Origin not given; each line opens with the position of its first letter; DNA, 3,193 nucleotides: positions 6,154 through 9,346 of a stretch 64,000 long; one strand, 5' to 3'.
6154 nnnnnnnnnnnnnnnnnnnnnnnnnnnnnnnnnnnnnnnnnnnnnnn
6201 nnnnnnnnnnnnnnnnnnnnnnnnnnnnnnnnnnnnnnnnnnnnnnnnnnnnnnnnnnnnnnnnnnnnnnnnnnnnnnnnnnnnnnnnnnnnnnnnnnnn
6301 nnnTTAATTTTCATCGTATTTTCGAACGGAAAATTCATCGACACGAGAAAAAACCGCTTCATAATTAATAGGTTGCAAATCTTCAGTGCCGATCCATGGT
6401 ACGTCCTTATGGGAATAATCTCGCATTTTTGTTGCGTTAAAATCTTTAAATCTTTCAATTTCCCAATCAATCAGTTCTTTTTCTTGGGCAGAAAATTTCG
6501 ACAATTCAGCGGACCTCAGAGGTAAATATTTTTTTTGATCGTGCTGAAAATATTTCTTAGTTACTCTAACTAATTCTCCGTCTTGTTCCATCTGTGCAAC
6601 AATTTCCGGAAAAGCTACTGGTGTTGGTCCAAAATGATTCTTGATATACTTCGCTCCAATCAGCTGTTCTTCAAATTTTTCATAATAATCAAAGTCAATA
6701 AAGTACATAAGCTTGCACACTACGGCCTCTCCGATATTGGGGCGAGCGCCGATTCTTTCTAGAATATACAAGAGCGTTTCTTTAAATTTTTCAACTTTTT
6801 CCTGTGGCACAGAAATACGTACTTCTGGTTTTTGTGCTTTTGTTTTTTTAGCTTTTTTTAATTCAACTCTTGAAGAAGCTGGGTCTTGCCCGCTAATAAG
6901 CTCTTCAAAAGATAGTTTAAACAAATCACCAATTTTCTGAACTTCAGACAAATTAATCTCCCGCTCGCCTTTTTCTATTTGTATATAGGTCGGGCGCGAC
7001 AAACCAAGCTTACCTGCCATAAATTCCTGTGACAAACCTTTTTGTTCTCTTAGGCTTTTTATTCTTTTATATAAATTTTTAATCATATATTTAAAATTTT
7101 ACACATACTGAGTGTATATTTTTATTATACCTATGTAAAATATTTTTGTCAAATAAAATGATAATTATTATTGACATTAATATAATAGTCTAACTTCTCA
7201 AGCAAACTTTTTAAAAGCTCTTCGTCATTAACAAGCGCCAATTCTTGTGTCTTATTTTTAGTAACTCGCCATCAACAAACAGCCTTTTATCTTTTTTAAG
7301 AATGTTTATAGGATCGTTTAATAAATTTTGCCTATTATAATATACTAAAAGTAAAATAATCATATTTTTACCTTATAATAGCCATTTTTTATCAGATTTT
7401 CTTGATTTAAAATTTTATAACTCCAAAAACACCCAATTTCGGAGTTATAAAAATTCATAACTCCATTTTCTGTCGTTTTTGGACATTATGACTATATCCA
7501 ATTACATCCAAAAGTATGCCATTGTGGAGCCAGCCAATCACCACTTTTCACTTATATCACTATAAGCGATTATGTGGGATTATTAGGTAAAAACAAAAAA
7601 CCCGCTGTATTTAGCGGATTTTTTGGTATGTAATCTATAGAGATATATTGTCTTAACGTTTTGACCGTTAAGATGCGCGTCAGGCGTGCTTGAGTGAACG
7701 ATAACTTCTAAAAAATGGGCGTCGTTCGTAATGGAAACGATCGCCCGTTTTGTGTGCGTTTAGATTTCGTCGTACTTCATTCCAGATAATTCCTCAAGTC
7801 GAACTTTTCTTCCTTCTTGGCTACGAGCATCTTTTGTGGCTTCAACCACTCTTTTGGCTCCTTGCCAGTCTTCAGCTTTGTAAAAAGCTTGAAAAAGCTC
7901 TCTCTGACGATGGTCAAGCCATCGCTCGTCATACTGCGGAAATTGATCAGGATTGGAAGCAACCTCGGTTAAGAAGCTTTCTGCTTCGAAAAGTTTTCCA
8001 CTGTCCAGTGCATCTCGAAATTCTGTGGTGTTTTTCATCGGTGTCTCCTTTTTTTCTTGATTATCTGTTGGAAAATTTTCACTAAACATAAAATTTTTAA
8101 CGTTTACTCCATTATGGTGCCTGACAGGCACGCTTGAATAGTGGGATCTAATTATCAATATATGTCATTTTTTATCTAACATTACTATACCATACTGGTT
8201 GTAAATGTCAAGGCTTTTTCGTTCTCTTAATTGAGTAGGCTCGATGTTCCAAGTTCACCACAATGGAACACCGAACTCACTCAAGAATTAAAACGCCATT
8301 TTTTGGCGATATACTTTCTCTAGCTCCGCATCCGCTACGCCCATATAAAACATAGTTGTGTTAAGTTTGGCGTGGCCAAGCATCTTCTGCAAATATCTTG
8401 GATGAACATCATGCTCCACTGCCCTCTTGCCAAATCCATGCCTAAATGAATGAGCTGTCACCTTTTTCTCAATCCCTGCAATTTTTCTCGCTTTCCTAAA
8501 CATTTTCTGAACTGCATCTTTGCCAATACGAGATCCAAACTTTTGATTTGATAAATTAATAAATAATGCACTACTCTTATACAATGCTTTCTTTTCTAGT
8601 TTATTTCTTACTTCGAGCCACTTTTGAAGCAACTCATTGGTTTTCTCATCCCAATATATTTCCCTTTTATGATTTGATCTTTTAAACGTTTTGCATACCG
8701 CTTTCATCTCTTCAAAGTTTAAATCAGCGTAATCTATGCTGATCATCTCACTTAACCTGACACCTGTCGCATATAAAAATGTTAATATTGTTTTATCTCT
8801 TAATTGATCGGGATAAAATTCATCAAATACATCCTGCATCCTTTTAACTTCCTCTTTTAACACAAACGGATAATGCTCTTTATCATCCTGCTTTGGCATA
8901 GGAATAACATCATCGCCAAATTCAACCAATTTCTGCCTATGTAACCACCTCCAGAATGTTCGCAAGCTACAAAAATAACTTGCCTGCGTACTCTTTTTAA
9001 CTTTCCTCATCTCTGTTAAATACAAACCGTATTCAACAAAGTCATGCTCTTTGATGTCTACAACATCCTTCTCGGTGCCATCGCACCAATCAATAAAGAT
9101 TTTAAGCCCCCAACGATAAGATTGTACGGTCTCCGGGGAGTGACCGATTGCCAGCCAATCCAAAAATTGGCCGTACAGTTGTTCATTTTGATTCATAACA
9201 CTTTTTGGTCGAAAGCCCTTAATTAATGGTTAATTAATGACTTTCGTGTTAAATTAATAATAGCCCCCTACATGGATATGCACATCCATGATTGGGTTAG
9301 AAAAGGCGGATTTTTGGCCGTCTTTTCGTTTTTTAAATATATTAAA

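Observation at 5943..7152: Toxin-antitoxin pair with an XRE-HTH+DUF4065 (Panacea-like) antitoxin and a HigB/Gp49-like RelE-fold toxin beside the prophage junction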

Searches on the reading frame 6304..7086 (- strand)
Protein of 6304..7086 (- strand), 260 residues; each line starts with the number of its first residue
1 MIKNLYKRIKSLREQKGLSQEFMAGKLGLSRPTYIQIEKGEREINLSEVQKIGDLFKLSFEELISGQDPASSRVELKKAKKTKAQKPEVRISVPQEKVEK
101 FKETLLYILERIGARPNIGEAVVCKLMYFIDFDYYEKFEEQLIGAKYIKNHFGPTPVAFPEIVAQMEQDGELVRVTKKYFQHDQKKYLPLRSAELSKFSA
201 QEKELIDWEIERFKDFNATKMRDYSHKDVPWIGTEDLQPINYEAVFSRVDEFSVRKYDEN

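Call 3: search_protein_families(library=pfam, proteins=[window:6304-7086:-], max_evalue=1)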
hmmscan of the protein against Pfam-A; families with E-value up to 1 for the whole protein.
window:6304-7086:- (260 aa): 8 families
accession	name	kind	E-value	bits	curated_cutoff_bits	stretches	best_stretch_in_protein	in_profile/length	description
PF13274.11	SocA_Panacea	-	1.2e-16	62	25.7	1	124-231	2-112/113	Antitoxin SocA-like, Panacea domain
PF01381.28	HTH_3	-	3.2e-14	53.1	23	1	9-63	1-55/55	Helix-turn-helix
PF12844.13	HTH_19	-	3.2e-11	43.4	30.2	1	6-68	1-63/64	Helix-turn-helix domain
PF13560.12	HTH_31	-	3.9e-07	30.7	27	1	8-59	5-57/64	Helix-turn-helix domain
PF13443.12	HTH_26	-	6.3e-05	23.6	22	1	8-65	1-59/63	Cro/C1-type HTH DNA-binding domain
PF00342.24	PGI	-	0.018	14.1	22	1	76-157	175-258/486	Phosphoglucose isomerase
PF13744.12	HTH_37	-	0.048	13.9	27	1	5-41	19-55/80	Helix-turn-helix domain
PF20432.4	Xre-like-HTH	-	0.2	12.4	25.8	1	13-46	19-52/63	Antitoxin Xre-like helix-turn-helix domain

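Call 4: search_protein_families(library=ncbifam, proteins=[window:6304-7086:-], max_evalue=1)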
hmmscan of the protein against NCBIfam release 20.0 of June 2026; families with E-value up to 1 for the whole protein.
window:6304-7086:- (260 aa): 14 families
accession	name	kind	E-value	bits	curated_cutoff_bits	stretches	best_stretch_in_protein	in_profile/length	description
NF041951.1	phage_RstR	subfamily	3.6e-10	40.1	80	1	5-75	3-73/108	RstR family transcriptional repressor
NF006015.0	PRK08154.1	subfamily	7.6e-07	28.6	204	1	2-78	28-104/314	anaerobic benzoate catabolism transcriptional regulator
TIGR03070.1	couple_hipB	subfamily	8.8e-07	28.8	71.65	1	8-56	6-54/58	type II toxin-antitoxin system Y4mF family antitoxin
NF007408.0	PRK09943.1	equivalog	3.3e-05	23.5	211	1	7-73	10-77/185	HTH-type transcriptional regulator PuuR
NF048014.1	antitoxin_DarG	equivalog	8.5e-05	22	250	1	83-256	151-322/338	type II toxin-antitoxin system antitoxin DNA ADP-ribosyl glycohydrolase DarG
NF038139.1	Reg_Aceta_RamB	equivalog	0.00026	19.8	700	1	7-77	5-74/465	acetate metabolism transcriptional regulator RamB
NF047948.1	male_kill_WMK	equivalog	0.00035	20.1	300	1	7-78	8-79/300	WO male-killing family protein Wmk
NF003162.0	PRK04140.1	equivalog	0.00064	18.8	263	1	8-86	130-191/317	transcriptional regulator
TIGR00270.2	TIGR00270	equivalog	0.0016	18.2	110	1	3-64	74-135/159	multiprotein bridging factor aMBF1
NF007271.0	PRK09726.1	equivalog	0.016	15.1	79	1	5-59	13-67/88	type II toxin-antitoxin system antitoxin HipB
NF041575.1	antitoxPezA_Strep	equivalog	0.019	14.9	290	1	7-64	4-61/158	type II toxin-antitoxin system antitoxin PezA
TIGR02612.1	mob_myst_A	hypoth_equivalog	0.1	12.5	122.6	1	9-50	30-73/150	mobile mystery protein A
NF058600.1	TransRegSco1979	equivalog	0.11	11.6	350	1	5-58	9-62/280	Sco1979 family transcriptional regulator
NF008109.0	PRK10856.1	equivalog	0.17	11.5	208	1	7-47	17-57/334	cytoskeleton protein RodZ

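Call 8: search_protein_families(library=padloc, proteins=[window:6304-7086:-], max_evalue=10)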
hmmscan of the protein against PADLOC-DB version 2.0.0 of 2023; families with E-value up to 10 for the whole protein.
window:6304-7086:- (260 aa): 12 families
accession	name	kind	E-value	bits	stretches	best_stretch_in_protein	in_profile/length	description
PDLC02926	HTH_VI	-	2.9e-10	38.3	1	4-81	1-78/92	-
PDLC04775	PDC-M69A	-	4.9e-10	37.9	1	7-77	10-80/113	-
PDLC03665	Control_protein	-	1e-09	36.5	1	7-64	11-69/77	control protein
PDLC03664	Control_protein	-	9.4e-06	24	1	7-56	16-65/74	control protein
PDLC03954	RmrA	-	0.00034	17.7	1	7-104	13-108/380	-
PDLC03666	Control_protein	-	0.00051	18.4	1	7-61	9-63/77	control protein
PDLC03951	RmrA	-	0.0019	15.3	1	7-104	11-112/400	-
PDLC03953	RmrA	-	0.0024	15.2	1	7-84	8-86/373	-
PDLC03671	Control_protein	-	0.0033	15.6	1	5-57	15-67/84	control protein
PDLC03947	RmrA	-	0.0043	13.9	1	7-63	14-70/383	-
PDLC04142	capH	-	0.007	15.4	1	4-66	6-68/103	capH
PDLC03949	RmrA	-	0.013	12.3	1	7-88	5-88/363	-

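Call 9: search_protein_families(library=phrogs, proteins=[window:6304-7086:-], max_evalue=10)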
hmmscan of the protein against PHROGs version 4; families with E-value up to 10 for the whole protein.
window:6304-7086:- (260 aa): 32 families (the best 25 are shown)
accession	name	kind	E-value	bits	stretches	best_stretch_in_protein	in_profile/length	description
phrog_8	-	transcription regulation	3.7e-14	53.9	1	2-117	74-224/346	transcriptional regulator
phrog_1281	-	unknown function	7.8e-13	49.5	1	99-236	8-131/195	-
phrog_3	-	transcription regulation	6.1e-12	47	1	2-103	86-183/430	transcriptional repressor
phrog_4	-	transcription regulation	2.8e-09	37.5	1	2-93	134-216/400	transcriptional repressor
phrog_2967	-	transcription regulation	5.2e-08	33.7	1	2-71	8-77/225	transcriptional regulator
phrog_5823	-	transcription regulation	7.1e-08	33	1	4-78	6-80/404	transcriptional regulator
phrog_7241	-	transcription regulation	3e-07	31.5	1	7-64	64-121/122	transcriptional regulator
phrog_2439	-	transcription regulation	3.8e-07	30.3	1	7-170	10-159/367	transcriptional regulator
phrog_2328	-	transcription regulation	2.6e-06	28.2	1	5-70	16-81/128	transcriptional repressor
phrog_1994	-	DNA, RNA and nucleotide metabolism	2.7e-06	28.4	1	7-67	2-62/170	DNA binding protein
phrog_955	-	DNA, RNA and nucleotide metabolism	3.5e-06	27.8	1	8-69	28-92/142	HTH DNA binding protein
phrog_1373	-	transcription regulation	3e-05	25.1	1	8-93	67-150/166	transcriptional regulator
phrog_10390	-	unknown function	4.8e-05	24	1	10-236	64-275/299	-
phrog_147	-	transcription regulation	5.9e-05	24.4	1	3-56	3-59/100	transcriptional regulator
phrog_2104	-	unknown function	0.00016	22.8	1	7-43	42-78/103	-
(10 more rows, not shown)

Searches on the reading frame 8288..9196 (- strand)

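Call 18: search_protein_families(library=pfam, proteins=[window:8288-9196:-], max_evalue=0.001)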
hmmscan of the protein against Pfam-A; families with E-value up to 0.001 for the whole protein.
window:8288-9196:- (302 aa): 3 families
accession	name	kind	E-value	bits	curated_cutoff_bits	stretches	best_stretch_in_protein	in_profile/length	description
PF00589.27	Phage_integrase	-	1.3e-33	116.7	27.1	1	112-289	3-170/172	Phage integrase family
PF13495.12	Phage_int_SAM_4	-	3.6e-11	43.8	27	1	19-90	14-83/85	Phage integrase, N-terminal SAM-like domain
PF02899.23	Phage_int_SAM_1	-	4.8e-07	30.4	22.3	1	15-89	8-83/83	Phage integrase, N-terminal SAM-like domain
